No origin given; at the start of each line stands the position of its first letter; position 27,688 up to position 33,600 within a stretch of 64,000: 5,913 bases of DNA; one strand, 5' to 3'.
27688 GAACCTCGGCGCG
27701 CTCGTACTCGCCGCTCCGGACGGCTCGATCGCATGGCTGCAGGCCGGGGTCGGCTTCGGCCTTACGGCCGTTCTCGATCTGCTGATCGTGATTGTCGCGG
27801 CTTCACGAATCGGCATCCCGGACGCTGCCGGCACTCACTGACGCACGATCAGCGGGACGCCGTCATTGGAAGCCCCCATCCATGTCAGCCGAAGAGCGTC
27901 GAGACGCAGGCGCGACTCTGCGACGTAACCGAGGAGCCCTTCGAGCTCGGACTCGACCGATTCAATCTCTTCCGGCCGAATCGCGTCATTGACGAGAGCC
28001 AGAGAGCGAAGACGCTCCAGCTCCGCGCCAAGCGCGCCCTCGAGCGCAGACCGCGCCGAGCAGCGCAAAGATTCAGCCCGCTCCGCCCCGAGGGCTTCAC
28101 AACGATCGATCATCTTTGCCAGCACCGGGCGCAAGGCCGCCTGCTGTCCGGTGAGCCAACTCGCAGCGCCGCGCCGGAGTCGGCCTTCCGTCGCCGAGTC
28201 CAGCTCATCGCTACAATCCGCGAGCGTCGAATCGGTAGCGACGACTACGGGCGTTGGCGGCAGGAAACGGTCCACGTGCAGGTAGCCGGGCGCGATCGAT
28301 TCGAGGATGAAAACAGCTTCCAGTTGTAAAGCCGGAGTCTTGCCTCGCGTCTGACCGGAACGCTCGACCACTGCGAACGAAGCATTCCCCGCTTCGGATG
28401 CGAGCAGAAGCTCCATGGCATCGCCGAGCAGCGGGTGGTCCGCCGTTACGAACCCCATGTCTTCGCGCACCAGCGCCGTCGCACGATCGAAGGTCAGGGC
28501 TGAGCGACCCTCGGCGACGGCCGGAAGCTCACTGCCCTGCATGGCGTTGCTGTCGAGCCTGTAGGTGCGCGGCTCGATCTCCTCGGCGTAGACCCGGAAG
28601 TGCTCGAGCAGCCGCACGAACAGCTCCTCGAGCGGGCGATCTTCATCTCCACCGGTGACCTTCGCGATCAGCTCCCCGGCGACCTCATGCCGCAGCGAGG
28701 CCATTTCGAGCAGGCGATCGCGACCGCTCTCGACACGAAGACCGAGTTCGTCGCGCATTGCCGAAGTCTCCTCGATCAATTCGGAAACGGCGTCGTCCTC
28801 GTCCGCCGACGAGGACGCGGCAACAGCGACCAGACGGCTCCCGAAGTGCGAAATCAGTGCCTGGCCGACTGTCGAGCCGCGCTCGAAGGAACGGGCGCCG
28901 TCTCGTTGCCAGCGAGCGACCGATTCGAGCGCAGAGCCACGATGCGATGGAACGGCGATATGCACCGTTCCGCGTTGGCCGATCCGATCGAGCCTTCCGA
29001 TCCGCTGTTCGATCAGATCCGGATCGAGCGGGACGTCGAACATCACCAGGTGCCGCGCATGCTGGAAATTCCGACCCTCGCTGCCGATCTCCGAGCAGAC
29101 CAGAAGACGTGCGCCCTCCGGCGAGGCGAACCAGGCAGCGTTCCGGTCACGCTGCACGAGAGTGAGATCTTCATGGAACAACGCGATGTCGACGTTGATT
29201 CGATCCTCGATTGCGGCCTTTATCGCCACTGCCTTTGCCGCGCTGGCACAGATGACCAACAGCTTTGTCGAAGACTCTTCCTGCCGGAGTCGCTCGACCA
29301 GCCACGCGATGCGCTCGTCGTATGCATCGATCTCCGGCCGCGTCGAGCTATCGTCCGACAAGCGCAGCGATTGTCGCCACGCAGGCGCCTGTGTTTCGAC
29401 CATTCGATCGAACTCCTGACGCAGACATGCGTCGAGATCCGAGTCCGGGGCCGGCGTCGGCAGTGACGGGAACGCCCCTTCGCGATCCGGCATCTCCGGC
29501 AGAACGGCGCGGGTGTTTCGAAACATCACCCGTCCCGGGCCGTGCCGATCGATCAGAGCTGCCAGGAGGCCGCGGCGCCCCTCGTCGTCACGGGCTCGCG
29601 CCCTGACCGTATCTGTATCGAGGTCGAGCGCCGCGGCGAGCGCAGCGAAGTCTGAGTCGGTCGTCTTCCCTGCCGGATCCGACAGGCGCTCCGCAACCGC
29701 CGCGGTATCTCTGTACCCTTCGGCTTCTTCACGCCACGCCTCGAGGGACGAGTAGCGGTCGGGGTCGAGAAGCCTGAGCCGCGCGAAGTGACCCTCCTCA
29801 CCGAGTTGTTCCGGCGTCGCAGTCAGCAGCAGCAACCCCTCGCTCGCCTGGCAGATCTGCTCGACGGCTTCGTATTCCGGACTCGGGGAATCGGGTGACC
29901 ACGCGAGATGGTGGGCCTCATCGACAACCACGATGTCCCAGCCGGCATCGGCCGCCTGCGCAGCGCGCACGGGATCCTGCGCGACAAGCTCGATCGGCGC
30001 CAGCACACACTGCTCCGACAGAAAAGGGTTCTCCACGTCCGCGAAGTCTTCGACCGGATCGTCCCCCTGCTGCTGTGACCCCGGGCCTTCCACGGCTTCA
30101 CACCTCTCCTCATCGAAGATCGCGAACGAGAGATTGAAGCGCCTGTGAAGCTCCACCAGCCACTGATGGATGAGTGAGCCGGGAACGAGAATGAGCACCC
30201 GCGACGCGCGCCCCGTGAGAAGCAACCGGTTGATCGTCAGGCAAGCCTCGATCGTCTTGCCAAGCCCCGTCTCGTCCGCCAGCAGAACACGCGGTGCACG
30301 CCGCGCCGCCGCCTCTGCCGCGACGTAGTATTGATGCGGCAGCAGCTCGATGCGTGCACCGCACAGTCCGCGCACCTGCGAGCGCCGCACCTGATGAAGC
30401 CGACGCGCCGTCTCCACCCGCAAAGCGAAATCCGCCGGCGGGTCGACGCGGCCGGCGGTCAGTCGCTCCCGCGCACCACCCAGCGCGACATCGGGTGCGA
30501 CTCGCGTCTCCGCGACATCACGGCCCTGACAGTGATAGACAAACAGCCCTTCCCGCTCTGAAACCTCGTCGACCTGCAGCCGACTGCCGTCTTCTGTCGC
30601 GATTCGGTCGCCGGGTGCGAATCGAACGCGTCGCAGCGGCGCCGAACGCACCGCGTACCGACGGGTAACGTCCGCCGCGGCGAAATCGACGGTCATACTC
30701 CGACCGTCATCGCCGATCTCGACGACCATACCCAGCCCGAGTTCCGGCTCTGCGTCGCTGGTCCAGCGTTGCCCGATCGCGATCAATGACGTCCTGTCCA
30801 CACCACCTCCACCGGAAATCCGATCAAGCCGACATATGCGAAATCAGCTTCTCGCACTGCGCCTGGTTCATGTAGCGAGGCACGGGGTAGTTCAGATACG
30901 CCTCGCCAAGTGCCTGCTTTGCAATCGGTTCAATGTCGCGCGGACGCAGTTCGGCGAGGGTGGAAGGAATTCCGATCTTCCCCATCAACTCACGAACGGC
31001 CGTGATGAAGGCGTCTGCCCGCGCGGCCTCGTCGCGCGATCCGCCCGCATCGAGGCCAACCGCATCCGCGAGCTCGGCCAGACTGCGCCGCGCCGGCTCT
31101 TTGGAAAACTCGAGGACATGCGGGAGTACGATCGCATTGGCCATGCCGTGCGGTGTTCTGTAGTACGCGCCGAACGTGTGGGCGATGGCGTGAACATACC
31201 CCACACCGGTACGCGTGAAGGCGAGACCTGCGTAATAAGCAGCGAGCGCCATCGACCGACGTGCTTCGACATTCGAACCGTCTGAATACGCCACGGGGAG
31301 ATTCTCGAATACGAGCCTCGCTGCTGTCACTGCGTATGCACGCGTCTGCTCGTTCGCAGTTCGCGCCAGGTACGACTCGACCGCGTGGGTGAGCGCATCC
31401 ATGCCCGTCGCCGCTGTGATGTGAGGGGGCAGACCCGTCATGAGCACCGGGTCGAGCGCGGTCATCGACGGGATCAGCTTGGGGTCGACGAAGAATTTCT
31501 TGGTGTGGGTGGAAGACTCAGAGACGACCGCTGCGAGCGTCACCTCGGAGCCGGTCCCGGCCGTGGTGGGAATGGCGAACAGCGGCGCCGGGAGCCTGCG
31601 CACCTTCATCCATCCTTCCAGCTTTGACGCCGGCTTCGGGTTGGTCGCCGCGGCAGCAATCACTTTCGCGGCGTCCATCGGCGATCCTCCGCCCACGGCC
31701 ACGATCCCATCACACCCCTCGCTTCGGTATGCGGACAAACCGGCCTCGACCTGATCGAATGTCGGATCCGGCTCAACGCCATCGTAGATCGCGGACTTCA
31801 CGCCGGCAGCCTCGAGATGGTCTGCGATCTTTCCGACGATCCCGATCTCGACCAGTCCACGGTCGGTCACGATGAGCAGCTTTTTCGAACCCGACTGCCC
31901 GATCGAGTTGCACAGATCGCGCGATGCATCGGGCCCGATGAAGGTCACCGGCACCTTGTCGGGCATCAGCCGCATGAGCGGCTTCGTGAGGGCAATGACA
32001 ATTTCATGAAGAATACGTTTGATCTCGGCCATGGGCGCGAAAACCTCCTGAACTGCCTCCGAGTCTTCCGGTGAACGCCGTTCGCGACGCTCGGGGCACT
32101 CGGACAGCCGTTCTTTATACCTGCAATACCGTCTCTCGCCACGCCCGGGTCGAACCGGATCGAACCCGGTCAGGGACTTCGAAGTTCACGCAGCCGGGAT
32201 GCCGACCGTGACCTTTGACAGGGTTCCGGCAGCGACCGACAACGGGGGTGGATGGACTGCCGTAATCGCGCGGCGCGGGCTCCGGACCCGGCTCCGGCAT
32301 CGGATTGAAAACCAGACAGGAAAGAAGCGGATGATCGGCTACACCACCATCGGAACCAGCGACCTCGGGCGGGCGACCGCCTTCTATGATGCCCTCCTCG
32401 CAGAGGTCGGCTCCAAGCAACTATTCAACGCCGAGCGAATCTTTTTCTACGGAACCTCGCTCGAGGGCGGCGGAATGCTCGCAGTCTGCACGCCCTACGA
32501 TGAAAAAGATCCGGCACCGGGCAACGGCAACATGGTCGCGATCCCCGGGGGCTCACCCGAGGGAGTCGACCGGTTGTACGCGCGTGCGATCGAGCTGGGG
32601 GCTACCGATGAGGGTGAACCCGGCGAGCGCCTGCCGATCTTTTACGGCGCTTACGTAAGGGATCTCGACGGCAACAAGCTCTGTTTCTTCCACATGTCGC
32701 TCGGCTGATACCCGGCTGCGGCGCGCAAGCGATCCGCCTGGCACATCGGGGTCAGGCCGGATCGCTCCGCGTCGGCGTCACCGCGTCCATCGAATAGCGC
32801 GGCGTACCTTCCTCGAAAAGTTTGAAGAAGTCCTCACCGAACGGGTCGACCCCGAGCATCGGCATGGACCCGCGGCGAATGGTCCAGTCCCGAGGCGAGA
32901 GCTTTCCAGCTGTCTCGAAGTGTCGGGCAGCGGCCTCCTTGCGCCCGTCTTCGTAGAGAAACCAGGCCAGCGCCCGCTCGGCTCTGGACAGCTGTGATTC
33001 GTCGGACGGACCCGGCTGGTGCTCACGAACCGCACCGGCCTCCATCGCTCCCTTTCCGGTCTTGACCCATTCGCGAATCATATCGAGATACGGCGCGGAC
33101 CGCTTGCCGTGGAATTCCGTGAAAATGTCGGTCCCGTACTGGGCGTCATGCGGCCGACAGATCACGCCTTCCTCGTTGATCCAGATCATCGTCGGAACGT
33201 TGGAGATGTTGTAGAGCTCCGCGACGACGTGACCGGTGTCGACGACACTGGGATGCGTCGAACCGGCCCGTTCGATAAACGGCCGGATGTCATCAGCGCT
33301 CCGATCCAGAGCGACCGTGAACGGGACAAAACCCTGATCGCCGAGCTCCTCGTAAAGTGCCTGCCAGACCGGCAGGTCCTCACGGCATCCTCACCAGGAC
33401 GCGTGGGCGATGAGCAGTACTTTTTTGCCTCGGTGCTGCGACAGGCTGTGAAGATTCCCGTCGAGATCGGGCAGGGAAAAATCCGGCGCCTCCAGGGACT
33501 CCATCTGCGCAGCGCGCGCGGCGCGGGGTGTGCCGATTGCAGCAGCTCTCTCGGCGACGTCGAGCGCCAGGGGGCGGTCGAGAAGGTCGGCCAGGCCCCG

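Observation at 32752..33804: Thioredoxin-fold gene with an in-frame UGA at the redox-active Cys position plus a SECIS-like hairpin: candidate selenoprotein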

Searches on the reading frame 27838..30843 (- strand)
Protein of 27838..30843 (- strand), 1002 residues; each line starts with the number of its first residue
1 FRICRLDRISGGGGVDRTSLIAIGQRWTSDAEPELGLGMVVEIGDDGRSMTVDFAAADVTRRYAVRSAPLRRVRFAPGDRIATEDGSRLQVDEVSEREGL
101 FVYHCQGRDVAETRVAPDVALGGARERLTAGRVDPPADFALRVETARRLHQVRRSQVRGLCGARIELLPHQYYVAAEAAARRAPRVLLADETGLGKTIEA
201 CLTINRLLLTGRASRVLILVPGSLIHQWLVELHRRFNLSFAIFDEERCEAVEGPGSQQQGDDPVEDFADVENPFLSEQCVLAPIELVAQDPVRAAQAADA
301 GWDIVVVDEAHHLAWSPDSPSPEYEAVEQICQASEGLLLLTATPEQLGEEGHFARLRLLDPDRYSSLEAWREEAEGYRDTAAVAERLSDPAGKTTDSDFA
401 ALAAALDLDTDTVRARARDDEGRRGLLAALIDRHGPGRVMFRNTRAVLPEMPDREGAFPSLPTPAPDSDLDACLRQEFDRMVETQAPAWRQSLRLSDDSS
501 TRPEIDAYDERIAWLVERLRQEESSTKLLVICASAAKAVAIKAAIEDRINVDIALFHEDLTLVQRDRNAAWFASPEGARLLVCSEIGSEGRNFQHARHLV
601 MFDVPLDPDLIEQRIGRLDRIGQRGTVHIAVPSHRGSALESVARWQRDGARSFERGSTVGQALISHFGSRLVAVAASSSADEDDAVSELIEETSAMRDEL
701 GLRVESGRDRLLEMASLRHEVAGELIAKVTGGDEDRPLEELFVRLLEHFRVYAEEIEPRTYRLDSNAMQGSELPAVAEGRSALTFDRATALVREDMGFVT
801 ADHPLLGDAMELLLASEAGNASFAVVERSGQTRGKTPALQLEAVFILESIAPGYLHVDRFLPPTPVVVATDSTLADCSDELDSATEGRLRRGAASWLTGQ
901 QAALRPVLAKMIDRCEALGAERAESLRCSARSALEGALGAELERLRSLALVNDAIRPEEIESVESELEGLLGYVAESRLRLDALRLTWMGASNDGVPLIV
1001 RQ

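Call 24: search_protein_families(library=pfam, proteins=[window:27838-30843:-], max_evalue=0.00001)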
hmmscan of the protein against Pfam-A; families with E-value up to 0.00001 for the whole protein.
window:27838-30843:- (1002 aa): 7 families
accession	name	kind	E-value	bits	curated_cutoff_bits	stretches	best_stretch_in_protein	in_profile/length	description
PF12137.13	RapA_C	-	2.8e-82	277.1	26.8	1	626-986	1-357/360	RNA polymerase recycling family C-terminal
PF18339.7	Tudor_1_RapA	-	8.2e-18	64.6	26.3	1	22-73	2-51/51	RapA N-terminal Tudor like domain 1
PF00176.29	SNF2-rel_dom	-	2.5e-15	56.8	24.9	1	186-375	20-194/290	SNF2-related domain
PF00271.37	Helicase_C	-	5.6e-15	56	23.5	1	513-622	4-110/110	Helicase conserved C-terminal domain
PF04851.21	ResIII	-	9.2e-13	48.9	22.5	1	166-345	3-163/164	Type III restriction enzyme, res subunit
PF18337.7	Tudor_RapA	-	1.3e-11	44.9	26.4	1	75-131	1-62/62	RapA N-terminal Tudor like domain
PF00270.35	DEAD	-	7.6e-07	29.5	26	1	182-345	13-161/167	DEAD/DEAH box helicase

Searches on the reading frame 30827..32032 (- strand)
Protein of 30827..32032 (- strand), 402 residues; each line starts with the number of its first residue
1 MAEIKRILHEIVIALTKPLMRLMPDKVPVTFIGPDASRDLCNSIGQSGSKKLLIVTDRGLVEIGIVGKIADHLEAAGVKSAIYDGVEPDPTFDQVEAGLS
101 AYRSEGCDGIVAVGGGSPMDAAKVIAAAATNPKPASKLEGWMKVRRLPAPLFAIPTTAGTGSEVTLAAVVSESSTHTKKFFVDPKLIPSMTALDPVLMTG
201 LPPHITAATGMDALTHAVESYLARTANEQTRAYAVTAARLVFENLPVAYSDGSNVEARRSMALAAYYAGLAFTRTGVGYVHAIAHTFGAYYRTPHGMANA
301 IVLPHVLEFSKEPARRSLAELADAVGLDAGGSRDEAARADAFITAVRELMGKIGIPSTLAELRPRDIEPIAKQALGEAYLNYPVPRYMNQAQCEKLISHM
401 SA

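Call 77: find_encoding_contigs(protein=window:30827-32032:-, flank=10000, max_places=3)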
Protein window:30827-32032:- (402 aa): 20 contigs read that carry it; 3 places shown.
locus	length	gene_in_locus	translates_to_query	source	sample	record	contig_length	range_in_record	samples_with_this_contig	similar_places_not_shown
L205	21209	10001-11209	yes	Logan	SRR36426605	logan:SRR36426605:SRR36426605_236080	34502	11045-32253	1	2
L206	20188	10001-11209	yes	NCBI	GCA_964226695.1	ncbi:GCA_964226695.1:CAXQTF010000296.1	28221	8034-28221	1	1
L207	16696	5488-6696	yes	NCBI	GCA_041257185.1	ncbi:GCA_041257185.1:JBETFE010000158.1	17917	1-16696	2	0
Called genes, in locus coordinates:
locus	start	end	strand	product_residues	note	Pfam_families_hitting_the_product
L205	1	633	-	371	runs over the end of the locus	-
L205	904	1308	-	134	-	-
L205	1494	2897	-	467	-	PF01734:Patatin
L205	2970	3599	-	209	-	PF00440:TetR_N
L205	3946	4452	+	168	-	PF01625:PMSR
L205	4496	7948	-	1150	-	-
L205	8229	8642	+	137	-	-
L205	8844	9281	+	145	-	-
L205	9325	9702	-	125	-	-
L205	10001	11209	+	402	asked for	PF00465:Fe-ADH, PF13685:Fe-ADH_2, PF25137:ADH_Fe_C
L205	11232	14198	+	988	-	PF18339:Tudor_1_RapA, PF18337:Tudor_RapA, PF00176:SNF2-rel_dom, PF00270:DEAD (weak), PF04851:ResIII, PF00271:Helicase_C, PF12137:RapA_C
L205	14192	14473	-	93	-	-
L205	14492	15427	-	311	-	PF01545:Cation_efflux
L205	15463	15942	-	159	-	-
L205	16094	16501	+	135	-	PF04828:GFA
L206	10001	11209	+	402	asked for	PF00465:Fe-ADH, PF13685:Fe-ADH_2, PF25137:ADH_Fe_C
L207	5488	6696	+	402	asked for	PF00465:Fe-ADH, PF13685:Fe-ADH_2, PF25137:ADH_Fe_C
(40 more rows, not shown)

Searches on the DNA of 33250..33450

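Call 59: search_rna_families(source=window, start=33250, end=33450, threshold=evalue, max_evalue=10)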
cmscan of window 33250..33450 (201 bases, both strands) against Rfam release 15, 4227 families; matches with E-value up to 10: 1.
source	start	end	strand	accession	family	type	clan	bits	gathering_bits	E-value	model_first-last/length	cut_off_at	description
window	33266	33345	-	RF01121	sR38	Gene; snRNA; snoRNA; CD-box;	-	9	50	6.9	1-59/59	no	Small nucleolar RNA sR38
